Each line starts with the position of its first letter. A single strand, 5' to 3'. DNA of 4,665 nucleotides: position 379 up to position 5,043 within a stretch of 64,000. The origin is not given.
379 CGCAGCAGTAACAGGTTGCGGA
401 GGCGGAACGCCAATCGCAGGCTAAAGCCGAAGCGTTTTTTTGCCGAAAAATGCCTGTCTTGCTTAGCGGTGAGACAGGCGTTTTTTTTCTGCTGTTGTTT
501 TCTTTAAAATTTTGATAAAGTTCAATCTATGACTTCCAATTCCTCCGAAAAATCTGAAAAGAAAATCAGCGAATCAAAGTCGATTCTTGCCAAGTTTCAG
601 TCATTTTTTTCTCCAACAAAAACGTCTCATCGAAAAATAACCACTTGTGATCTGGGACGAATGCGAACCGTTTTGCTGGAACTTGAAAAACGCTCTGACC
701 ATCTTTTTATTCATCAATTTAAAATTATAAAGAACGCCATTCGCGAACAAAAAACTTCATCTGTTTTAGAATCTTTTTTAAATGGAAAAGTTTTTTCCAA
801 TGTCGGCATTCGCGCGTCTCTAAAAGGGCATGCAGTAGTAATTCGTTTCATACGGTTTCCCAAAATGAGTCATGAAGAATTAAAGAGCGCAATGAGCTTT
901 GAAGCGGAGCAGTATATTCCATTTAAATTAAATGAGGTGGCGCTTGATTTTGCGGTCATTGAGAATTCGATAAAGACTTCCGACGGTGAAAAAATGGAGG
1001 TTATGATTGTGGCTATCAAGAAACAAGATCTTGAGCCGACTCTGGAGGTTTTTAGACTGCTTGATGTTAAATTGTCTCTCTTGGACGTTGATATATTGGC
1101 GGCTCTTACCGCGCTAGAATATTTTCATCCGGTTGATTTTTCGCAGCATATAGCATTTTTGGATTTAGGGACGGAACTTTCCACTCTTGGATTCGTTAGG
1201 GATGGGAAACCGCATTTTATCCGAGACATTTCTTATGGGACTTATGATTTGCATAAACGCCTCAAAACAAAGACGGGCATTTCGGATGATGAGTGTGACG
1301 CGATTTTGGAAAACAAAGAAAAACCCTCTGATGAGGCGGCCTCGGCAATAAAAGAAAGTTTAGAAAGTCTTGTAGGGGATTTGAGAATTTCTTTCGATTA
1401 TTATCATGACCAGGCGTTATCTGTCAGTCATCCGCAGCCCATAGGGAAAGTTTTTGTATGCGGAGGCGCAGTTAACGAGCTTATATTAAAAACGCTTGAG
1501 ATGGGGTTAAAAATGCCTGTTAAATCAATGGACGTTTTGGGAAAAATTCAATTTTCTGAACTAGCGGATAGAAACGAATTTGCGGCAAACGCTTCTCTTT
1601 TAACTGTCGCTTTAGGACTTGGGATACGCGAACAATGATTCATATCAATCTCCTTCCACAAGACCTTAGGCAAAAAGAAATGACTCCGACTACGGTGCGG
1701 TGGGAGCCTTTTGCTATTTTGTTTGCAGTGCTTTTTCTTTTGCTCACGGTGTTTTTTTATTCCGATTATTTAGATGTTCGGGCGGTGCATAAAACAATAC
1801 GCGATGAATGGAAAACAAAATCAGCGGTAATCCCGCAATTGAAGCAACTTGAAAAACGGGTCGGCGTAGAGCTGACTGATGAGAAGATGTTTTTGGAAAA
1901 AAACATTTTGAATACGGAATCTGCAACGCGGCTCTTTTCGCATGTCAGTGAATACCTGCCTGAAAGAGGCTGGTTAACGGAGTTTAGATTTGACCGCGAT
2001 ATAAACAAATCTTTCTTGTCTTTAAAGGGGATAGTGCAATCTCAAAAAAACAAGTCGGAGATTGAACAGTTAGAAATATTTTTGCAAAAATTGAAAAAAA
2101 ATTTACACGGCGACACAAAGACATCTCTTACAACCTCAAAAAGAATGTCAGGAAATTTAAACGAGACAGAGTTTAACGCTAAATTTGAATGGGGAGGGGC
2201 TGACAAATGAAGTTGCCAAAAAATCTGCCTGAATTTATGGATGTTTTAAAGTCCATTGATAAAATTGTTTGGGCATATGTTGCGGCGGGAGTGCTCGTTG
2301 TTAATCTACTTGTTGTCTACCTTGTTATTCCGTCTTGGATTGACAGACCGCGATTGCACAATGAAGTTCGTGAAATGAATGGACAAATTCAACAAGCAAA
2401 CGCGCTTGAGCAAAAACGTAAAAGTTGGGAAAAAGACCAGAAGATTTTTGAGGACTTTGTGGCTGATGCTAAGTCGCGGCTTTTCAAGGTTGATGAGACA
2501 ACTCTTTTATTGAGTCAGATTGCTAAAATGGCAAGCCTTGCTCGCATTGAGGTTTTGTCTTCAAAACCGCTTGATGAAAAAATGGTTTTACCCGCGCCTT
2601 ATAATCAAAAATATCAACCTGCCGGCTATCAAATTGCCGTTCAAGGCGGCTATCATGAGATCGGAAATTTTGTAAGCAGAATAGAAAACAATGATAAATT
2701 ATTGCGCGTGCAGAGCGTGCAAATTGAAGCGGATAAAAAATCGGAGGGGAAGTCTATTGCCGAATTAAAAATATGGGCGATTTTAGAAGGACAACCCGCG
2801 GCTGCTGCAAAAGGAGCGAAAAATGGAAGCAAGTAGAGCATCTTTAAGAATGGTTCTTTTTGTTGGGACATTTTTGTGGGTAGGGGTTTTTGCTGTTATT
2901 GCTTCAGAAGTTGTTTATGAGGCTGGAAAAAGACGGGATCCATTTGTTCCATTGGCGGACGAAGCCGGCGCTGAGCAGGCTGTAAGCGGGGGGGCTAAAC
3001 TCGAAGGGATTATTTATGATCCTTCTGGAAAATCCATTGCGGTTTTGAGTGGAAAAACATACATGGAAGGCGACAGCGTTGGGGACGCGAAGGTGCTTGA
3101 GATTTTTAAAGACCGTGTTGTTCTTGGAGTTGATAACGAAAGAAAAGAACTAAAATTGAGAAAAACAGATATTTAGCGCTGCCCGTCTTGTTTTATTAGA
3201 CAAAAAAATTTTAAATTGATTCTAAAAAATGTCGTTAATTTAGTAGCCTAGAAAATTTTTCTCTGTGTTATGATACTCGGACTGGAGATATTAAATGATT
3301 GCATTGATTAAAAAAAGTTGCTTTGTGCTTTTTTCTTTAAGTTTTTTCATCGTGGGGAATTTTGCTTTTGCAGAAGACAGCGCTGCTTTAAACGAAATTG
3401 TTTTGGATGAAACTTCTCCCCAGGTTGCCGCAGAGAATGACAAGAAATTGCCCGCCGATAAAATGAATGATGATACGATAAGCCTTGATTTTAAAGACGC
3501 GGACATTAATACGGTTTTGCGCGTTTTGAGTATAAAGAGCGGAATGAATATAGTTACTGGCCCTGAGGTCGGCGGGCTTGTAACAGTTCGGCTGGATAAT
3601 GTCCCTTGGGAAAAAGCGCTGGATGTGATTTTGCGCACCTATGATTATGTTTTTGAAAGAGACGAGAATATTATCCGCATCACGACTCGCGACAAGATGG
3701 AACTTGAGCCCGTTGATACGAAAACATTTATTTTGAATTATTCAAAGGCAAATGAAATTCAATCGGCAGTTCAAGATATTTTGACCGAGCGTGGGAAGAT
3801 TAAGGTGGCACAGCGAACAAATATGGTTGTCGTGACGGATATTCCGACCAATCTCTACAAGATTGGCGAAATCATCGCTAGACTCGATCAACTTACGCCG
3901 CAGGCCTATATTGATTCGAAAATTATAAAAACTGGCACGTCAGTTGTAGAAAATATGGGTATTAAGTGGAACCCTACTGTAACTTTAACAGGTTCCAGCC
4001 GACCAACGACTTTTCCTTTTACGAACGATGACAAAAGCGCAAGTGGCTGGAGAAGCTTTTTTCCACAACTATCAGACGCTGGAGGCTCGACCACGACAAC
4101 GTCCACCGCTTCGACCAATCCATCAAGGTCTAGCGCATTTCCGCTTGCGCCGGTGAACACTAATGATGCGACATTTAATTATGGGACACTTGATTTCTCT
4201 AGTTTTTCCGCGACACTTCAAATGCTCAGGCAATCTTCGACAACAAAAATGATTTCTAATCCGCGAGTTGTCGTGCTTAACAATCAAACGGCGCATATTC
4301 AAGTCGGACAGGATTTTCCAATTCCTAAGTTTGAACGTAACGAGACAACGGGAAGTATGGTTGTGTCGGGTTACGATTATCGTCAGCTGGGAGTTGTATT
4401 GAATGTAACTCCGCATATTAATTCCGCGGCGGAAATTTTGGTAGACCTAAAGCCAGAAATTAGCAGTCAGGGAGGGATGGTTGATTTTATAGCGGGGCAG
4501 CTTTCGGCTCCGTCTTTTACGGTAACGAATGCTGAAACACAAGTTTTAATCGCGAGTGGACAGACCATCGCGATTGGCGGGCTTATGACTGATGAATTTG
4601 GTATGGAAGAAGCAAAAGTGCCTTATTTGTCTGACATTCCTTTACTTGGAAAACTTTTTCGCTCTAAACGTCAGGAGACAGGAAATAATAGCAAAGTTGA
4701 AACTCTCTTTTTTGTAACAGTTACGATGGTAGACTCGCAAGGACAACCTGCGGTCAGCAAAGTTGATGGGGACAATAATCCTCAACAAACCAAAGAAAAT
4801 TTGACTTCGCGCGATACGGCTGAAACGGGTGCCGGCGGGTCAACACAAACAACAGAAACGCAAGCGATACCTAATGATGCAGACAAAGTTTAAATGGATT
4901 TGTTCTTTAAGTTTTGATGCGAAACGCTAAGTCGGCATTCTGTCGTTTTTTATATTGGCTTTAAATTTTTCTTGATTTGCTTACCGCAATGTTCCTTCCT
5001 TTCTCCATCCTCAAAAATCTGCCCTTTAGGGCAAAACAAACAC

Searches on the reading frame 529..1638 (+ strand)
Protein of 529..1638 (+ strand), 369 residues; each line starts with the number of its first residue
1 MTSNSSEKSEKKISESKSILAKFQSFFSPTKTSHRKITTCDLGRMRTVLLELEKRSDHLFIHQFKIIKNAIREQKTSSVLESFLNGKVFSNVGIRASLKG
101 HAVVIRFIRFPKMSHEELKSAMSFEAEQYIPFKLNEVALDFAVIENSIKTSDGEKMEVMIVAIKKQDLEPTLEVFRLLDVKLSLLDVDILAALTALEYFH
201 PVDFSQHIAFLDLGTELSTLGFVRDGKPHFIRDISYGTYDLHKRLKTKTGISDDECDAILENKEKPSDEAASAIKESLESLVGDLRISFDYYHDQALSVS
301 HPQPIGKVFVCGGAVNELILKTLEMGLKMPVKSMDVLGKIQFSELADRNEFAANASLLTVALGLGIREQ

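Call 39: search_protein_families(library=pfam, proteins=[window:529-1638:+], max_evalue=0.0001)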
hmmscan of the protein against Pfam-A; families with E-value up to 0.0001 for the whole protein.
window:529-1638:+ (369 aa): 1 family
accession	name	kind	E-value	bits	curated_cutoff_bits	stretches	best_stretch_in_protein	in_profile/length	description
PF11104.14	PilM_2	-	3.6e-32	112.1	27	1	94-368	65-339/340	Type IV pilus assembly protein PilM;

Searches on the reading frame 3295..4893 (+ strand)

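Call 39: search_protein_families(library=pfam, proteins=[window:3295-4893:+], max_evalue=0.0001)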
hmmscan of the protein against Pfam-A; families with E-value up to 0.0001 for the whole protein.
window:3295-4893:+ (532 aa): 4 families
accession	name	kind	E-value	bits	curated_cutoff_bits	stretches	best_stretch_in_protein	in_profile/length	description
PF00263.26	Secretin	-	6.1e-42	143.5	27.5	1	311-479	2-168/169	Bacterial type II and III secretion system protein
PF03958.22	Secretin_N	-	2.9e-11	43.8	28.2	1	142-202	1-68/69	Bacterial type II/III secretion system short domain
PF07660.19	STN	-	9.6e-10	38.5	28.4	1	86-130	3-50/52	Secretin and TonB N terminus short domain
PF21305.2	type_II_gspD_N0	-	2.3e-05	24.6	27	1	64-129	1-71/71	GspD-like, N0 domain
